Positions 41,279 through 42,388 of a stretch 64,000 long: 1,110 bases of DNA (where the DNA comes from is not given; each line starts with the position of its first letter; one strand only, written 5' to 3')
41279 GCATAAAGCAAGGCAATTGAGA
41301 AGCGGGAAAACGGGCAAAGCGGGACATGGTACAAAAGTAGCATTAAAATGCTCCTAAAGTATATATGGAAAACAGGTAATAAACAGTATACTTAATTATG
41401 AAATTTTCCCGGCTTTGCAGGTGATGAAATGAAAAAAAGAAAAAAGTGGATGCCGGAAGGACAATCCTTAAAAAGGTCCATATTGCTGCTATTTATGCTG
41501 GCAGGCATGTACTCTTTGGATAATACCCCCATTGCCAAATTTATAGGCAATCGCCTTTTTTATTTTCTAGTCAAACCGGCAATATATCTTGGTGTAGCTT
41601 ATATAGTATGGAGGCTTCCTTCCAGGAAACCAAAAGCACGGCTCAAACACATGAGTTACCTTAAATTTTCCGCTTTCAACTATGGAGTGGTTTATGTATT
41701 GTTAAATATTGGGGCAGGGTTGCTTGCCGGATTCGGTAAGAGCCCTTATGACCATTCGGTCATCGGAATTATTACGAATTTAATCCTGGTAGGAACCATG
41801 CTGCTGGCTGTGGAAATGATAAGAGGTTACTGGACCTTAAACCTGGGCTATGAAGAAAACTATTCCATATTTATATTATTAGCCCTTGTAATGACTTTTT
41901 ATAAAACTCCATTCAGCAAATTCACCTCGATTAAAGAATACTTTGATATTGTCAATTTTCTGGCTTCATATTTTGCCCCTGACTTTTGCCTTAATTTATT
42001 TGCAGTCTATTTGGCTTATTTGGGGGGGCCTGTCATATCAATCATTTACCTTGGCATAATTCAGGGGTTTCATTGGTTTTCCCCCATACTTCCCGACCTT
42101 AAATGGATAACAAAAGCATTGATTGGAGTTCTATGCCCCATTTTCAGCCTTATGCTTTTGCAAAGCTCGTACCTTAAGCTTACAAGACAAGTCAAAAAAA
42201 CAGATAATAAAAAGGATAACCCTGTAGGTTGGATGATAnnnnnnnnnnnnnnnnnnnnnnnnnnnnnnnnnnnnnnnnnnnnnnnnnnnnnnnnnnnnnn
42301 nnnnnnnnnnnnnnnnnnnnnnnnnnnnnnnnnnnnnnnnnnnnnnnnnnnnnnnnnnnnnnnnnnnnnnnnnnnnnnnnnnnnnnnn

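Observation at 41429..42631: SipW signal peptidase fused to an unrecognised ~270-aa polytopic membrane domain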

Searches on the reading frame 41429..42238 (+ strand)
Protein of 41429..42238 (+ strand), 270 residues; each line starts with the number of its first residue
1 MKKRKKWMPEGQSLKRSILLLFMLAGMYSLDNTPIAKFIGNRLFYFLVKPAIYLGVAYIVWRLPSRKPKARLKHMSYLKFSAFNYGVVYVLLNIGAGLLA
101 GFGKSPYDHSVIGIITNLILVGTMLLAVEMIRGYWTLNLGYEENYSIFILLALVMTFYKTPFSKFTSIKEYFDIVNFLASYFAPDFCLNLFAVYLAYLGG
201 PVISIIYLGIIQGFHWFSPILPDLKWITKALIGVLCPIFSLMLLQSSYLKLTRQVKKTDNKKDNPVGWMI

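Call 3: search_protein_families(library=pfam, proteins=[window:41429-42238:+], max_evalue=0.1)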
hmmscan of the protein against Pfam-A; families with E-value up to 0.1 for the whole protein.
window:41429-42238:+ (270 aa): 0 families

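Call 4: search_protein_families(library=ncbifam, proteins=[window:41429-42238:+], max_evalue=0.1)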
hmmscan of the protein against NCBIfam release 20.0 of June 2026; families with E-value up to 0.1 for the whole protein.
window:41429-42238:+ (270 aa): 0 families

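Call 23: predict_structure(alignment_id=A2)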
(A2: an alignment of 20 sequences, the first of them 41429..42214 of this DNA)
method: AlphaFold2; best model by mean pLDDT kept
length: 262 residues; sequences in the alignment: 20
mean_pLDDT: 87.2   pTM: 0.85
mean pLDDT of the five models: 87.2, 84.2, 84.2, 84.0, 82.5
residues with pLDDT >= 90: 134; 70-90: 111; 50-70: 9; < 50: 8
segments of 3 or more residues with pLDDT < 50: 1-8
pLDDT, mean of each block of 10 residues (from residue 1): 45 80 92 80 87 95 85 85 96 90 88 90 94 89 85 92 82 88 95 94 96 91 87 94 91 82 69
secondary structure, 60 per line:
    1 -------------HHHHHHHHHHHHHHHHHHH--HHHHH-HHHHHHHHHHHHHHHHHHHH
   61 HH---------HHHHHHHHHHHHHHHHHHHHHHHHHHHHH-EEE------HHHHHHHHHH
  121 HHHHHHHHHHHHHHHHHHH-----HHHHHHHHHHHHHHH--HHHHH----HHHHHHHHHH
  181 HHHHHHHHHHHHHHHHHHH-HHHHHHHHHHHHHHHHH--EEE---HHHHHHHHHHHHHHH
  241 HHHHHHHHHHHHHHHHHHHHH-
elements in order: H14-32 H35-39 H41-62 H72-100 E102-104 H111-139 H145-159 H162-166 H171-199 H201-217 E220-222 H226-261

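Call 33: search_solved_structures(query=A2, max_evalue=10)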
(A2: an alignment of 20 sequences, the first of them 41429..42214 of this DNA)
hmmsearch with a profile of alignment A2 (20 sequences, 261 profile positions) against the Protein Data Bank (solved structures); distinct sequences matched with E-value up to 10: 0.

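Call 34: search_protein_families(library=pfam, alignment_id=A2, max_evalue=10)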
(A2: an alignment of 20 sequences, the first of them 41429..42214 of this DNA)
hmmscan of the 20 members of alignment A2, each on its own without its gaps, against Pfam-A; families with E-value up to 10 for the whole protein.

A. member 1, window:41429-42214:+ (262 aa): 0 families

B. families by the number of members that match (of 20 scanned): 15 families
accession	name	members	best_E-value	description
PF09990.14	DUF2231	2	0.036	Predicted membrane protein (DUF2231)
PF24002.1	DUF7318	2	0.14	Family of unknown function (DUF7318)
PF17647.6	DUF5518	1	0.024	Family of unknown function (DUF5518)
PF19609.4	DUF6114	1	0.055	Family of unknown function (DUF6114)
PF06781.17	CrgA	1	0.099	Cell division protein CrgA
PF19845.4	DUF6320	1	0.13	Family of unknown function (DUF6320)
PF08592.16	Anthrone_oxy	1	0.26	Anthrone oxygenase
PF12794.12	MscS_TM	1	0.38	Mechanosensitive ion channel inner membrane domain 1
PF23778.1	Phage_holin_2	1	1.3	Putative phage holin family 2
PF10966.13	DUF2768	1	1.4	Protein of unknown function (DUF2768)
PF11085.13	YqhR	1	2.1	Conserved membrane protein YqhR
PF07947.19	YhhN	1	2.9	YhhN family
PF03208.24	PRA1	1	4.3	PRA1 family protein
PF10947.13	DUF2628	1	5.8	Protein of unknown function (DUF2628)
PF04647.20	AgrB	1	9.1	Accessory gene regulator B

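Call 39: search_protein_representatives(alignment_id=A2)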
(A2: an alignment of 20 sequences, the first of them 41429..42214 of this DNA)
Query: 20 sequences, 261 profile positions. Proteins with E-value up to 0.001 (for the whole library): 1081; up to 1e-10: 671; up to 1e-30: 220. The best 150 are listed.
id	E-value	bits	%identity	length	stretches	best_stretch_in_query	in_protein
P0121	8.2e-114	395.8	-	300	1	5-261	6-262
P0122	1.6e-98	345.7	-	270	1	4-259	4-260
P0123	2.3e-97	341.9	-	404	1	2-260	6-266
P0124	2.3e-90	319.0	-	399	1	2-257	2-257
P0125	1.4e-82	293.5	-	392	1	13-258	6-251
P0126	5.3e-80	285.0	-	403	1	4-260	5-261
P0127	2.9e-78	279.3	-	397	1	2-261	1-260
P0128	1.1e-74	267.6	-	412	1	7-258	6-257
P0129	1.7e-73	263.7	-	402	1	10-260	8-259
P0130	5.8e-71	255.4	-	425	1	4-260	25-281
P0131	1.5e-70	254.1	-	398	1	11-259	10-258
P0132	1.8e-70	253.8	-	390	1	10-257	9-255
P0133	2.5e-70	253.3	-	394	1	7-257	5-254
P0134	1.8e-69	250.5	-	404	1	10-258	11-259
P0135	1.7e-68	247.3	-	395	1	18-259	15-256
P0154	2.8e-52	194.1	-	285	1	16-256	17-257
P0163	3.7e-50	187.2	-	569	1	17-250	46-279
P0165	7.9e-50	186.1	-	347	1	18-252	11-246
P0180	2.0e-46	174.9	-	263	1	20-250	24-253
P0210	2.2e-41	158.4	-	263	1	12-254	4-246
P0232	3.9e-39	151.1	-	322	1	17-251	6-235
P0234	6.5e-39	150.3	-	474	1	17-243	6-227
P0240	1.8e-38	148.9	-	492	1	44-243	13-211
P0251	2.9e-37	144.9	-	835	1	22-244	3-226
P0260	2.1e-36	142.1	-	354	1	41-244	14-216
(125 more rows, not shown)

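Call 42: search_protein_families(library=pfam, proteins=[P0234, P0240, P0260, P0165, P0232, P0251, P0163, P0122, P0154, P0180], max_evalue=0.01)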
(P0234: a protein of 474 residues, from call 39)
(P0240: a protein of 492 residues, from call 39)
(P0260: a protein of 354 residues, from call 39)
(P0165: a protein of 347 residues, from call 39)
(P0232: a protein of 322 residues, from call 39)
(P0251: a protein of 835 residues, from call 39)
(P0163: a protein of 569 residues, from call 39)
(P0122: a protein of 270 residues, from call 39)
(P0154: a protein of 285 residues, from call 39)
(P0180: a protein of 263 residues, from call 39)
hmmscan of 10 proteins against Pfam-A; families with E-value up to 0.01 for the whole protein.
P0234 (474 aa): 1 family
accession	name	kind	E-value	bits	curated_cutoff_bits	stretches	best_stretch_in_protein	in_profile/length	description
PF00404.24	Dockerin_1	-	3.2e-09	37.3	22.9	1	415-466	1-53/57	Dockerin type I domain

P0240 (492 aa): 2 families
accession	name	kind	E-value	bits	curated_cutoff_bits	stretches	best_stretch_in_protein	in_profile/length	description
PF02369.22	Big_1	-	1.3e-10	41.7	34.9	2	312-375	17-84/93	Bacterial Ig-like domain (group 1)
PF16640.11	Big_3_5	-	2.3e-08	34.9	35.5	2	303-388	3-87/88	Bacterial Ig-like domain (group 3)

P0260 (354 aa): 0 families

P0165 (347 aa): 0 families

P0232 (322 aa): 0 families

P0251 (835 aa): 6 families
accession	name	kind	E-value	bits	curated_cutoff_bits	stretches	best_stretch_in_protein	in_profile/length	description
PF01476.26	LysM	-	7e-42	141.6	20.9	3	662-705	1-43/43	LysM domain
PF23473.1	LysM3_LYK4_5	-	3e-13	50.1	29.3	1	792-835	5-47/48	LYK4/5 LysM3 domain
PF23446.1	LysM1_NFP_LYK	-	1.5e-09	39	36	1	739-777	16-55/60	NFP/LYK LysM1 domain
PF00717.28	Peptidase_S24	-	0.0023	18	23.3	1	277-335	40-93/116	Peptidase S24-like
PF10502.14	Peptidase_S26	-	0.0066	16.9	22.9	0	256-314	7-67/168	Signal peptidase, peptidase S26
PF23577.1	LysM_RLK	-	0.0076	16.7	27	0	733-763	3-33/44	LysM domain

P0163 (569 aa): 2 families
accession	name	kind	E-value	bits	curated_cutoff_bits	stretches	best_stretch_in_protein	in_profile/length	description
PF10502.14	Peptidase_S26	-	2.4e-08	34.6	22.9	1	447-517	5-80/168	Signal peptidase, peptidase S26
PF00717.28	Peptidase_S24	-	0.0012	19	23.3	1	470-525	40-90/116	Peptidase S24-like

P0122 (270 aa): 0 families

P0154 (285 aa): 0 families

P0180 (263 aa): 0 families

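Call 47: fold_search(model_id=the predicted structure, library=pdb)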
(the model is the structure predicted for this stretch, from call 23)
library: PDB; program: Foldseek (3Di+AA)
matches with E <= 10: 201; with E <= 0.001: 0
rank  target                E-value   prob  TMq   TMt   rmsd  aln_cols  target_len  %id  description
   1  4cad_I                3.5e-02  0.99  0.45  0.46   7.6       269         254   13  Mechanism of farnesylated CAAX protein processing by the integral membrane protease Rce1 (released 2013-11-27)
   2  4cad_L                5.6e-02  0.98  0.42  0.43   7.8       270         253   12  Mechanism of farnesylated CAAX protein processing by the integral membrane protease Rce1 (released 2013-11-27)
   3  9cf8_0                5.0e-01  0.08  0.12  0.14  21.4       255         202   18  Cryo-EM structure of human kidney V-ATPase state 1 (released 2025-08-06)
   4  9ce2_r                5.8e-01  0.11  0.20  0.18  19.7       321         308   10  Respiratory supercomplex I+III2+IV open state (released 2025-07-09)
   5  5y78_A                8.0e-01  0.16  0.25  0.22  15.6       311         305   12  Crystal structure of the triose-phosphate/phosphate translocator in complex with inorganic phosphate (released 2017-10-04)
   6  8rgq_H                8.0e-01  0.08  0.18  0.16  19.0       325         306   12  Open Complex I from murine liver (released 2024-04-24)
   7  8k0b                  8.8e-01  0.06  0.14  0.07  21.6       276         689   14  Cryo-EM structure of TMEM63C (released 2023-12-06)
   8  8xnr_H                9.2e-01  0.12  0.21  0.19  18.5       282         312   12  Respiratory complex Peripheral Arm of CI, close form A, focus-refined map of type IB, Wild type mouse under Cold Accli (released 2024-10-30)
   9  7rp5_B                9.2e-01  0.09  0.16  0.11  20.2       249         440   13  CLC-ec1 at pH 4.5 100mM Cl Turn (released 2022-11-16)
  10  6ibl_B                9.2e-01  0.08  0.15  0.11  21.8       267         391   10  ACTIVATED TURKEY BETA1 ADRENOCEPTOR WITH BOUND AGONIST FORMOTEROL AND NANOBODY Nb80 (released 2019-01-09)
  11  8ib9_H                9.7e-01  0.11  0.21  0.19  18.5       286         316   12  Respiratory complex CI:CIII2, type IB, Wild type mouse under cold temperature (released 2024-09-18)
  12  9bz4_D                1.1e+00  0.07  0.18  0.12  22.1       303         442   14  Crystal structure of the C2 and GAP domains of human p120RasGAP (released 2025-01-22)
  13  8zsr_N1               1.1e+00  0.06  0.18  0.16  19.9       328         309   11  Complex I form respirasome open state bound by proguanil (SC-ProgO) (released 2025-12-17)
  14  9grx_A                1.2e+00  0.08  0.18  0.15  21.6       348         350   15  NDH-PSI-LHCI supercomplex from S. oleracea (released 2025-02-12)
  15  9k84_A                1.3e+00  0.15  0.23  0.27  14.6       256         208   12  Cryo-EM structure of designed zinc-induced filament Fiber-n6-Zn1-HEHE-44 (released 2025-10-29)
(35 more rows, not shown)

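Call 59: find_related_loci(query=A2, collection=genome_contigs, flank=7000)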
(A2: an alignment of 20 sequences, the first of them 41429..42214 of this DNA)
Query A2 (262 aa) in genome_contigs; peptide patterns used: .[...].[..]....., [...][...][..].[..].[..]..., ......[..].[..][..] (x = any residue, [..] = any of these).
149 stretches matched a pattern; 81 encode a relative of the query (tblastn E <= 1e-3); the best 80 are kept; 80 distinct loci.
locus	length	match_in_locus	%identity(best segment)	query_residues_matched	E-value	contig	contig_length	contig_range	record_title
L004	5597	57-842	50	1-262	2e-84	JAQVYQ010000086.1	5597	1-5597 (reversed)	MAG: Tissierellia bacterium isolate STF2_153 NODE_52184_length_5597_cov_11.037294_Sandtown_F2, whole genome shotgun sequ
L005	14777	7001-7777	48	4-262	6e-81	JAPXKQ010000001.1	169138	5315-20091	MAG: Tissierellaceae bacterium isolate binned_ad_5.115 NODE_59_length_169138_cov_3.376828, whole genome shotgun sequence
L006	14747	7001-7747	51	4-252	2e-80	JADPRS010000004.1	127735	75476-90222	Lutibacter sp. B2 NODE_22_length_127735_cov_18.725164, whole genome shotgun sequence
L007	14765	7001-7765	47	5-259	2e-79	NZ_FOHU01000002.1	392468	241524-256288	Natronincola peptidivorans strain DSM 18979, whole genome shotgun sequence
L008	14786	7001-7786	50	1-262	6e-78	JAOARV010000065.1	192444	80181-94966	MAG: Marinisporobacter sp. isolate McD2.5 contig_70463, whole genome shotgun sequence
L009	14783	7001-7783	45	1-261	2e-77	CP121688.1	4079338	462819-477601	Clostridiaceae bacterium 35-E11 chromosome, complete genome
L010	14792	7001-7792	45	1-262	3e-76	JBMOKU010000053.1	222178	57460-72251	MAG: Bacillota bacterium isolate Betzabe_MAG006 MAG006_53, whole genome shotgun sequence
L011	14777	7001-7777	48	4-262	5e-76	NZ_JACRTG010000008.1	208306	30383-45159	Paratissierella segnis strain BX21 BX-21_ctg0008, whole genome shotgun sequence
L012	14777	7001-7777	46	5-262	1e-75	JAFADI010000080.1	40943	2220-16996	MAG: Bacillota bacterium isolate OH_SBB_72 k127_380610, whole genome shotgun sequence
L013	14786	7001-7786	46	1-262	4e-75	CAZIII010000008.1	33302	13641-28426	MAG TPA_asm: uncultured Tissierellaceae bacterium isolate SRP294416_co2_334 genome assembly, contig: NODE_927_length_333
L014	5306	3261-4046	46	1-262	1e-74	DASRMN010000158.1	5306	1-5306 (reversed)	MAG TPA_asm: Clostridia bacterium isolate SMAG_U10216 k141_689727, whole genome shotgun sequence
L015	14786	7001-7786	43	1-262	4e-73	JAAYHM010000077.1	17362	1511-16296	MAG: Tissierellia bacterium isolate AS09scLD_382 66631_AS09, whole genome shotgun sequence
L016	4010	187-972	45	1-262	3e-73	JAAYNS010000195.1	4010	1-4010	MAG: Tissierellia bacterium isolate AS21ysBPME_233 241844_AS21, whole genome shotgun sequence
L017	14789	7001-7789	49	1-260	9e-72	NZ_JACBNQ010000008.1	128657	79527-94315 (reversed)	Sedimentibacter hydroxybenzoicus DSM 7310 contig8, whole genome shotgun sequence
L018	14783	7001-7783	44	1-261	2e-71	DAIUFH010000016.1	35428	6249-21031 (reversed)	MAG TPA_asm: Tissierella sp. isolate CTOTU40462 NODE_873_length_35428_cov_8.808328, whole genome shotgun sequence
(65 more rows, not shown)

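Call 80: list_cluster_members(proteins=[P0234, P0240, P0260, P0180, P0210])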
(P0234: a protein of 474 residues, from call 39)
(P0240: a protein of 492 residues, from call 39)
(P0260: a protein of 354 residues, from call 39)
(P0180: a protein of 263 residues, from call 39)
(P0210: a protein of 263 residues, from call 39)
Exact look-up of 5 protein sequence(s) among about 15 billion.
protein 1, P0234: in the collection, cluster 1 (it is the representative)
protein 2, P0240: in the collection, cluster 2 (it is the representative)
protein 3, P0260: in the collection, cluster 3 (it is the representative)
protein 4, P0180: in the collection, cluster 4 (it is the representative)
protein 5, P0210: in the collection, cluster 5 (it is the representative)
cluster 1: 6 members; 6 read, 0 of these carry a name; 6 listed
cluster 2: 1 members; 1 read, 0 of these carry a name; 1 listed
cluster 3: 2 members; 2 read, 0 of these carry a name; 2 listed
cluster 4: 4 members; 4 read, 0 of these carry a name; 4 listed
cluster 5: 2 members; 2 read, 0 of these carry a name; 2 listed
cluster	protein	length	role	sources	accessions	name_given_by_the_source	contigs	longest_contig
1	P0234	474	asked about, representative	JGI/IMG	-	-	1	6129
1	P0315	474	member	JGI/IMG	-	-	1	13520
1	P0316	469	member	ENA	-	-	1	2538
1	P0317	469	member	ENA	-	-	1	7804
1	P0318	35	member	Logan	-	-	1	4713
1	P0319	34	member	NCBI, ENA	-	-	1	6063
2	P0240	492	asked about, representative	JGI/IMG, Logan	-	-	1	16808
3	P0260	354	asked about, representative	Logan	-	-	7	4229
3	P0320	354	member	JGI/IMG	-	-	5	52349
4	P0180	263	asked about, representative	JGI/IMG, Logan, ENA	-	-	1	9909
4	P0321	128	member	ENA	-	-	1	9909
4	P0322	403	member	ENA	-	-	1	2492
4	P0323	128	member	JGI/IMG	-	-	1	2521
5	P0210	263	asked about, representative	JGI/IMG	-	-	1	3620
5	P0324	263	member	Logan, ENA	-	-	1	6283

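Call 81: find_encoding_contigs(protein=P0320, flank=8000, max_places=2)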
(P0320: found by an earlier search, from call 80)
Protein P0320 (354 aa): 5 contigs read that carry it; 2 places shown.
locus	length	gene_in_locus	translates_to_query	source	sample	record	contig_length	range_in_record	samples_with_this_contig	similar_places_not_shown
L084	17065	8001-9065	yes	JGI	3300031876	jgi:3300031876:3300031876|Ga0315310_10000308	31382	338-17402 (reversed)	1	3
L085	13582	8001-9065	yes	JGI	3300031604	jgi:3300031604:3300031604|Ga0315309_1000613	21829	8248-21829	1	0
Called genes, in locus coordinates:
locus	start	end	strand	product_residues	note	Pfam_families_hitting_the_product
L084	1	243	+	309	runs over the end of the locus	PF02445:NadA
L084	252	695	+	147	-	PF02663:FmdE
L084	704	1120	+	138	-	PF08973:TM1506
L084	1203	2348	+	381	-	PF00005:ABC_tran, PF02463:SMC_N (faint)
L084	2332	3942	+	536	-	PF17963:Big_9 (weak)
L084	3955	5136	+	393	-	PF12704:MacB_PCD, PF02687:FtsX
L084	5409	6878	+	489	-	PF00586:AIRS, PF02769:AIRS_C, PF00583:Acetyltransf_1, PF13302:Acetyltransf_3 (weak), PF13673:Acetyltransf_10 (weak), PF13508:Acetyltransf_7 (faint)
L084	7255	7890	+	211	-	-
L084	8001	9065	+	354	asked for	-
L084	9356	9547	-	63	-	-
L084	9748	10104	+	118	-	-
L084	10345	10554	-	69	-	-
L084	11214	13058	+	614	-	PF09826:Beta_propel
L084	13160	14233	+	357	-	PF04055:Radical_SAM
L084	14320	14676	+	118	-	PF00085:Thioredoxin, PF13905:Thioredoxin_8 (faint)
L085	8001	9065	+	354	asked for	-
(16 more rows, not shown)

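Call 82: find_encoding_contigs(protein=P0315, flank=8000, max_places=2)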
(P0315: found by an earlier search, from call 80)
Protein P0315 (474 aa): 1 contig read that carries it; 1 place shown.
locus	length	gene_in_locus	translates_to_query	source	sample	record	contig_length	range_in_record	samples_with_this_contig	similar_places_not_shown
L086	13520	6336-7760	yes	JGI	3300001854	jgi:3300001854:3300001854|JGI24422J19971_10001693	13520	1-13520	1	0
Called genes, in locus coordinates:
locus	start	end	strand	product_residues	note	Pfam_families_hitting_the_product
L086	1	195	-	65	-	?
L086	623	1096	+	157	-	-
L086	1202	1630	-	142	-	PF00571:CBS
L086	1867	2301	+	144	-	PF16242:Pyrid_ox_like, PF01243:PNPOx_N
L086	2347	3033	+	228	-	PF00702:Hydrolase, PF13419:HAD_2, PF13242:Hydrolase_like (faint)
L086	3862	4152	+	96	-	PF14947:HTH_45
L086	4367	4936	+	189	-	-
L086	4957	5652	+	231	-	-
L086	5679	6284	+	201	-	-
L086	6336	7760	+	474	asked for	PF00404:Dockerin_1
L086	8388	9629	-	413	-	PF04165:DUF401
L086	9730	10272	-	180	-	PF13302:Acetyltransf_3, PF13420:Acetyltransf_4, PF00583:Acetyltransf_1, PF13673:Acetyltransf_10, PF13508:Acetyltransf_7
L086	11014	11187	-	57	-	-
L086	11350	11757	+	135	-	-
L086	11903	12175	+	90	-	-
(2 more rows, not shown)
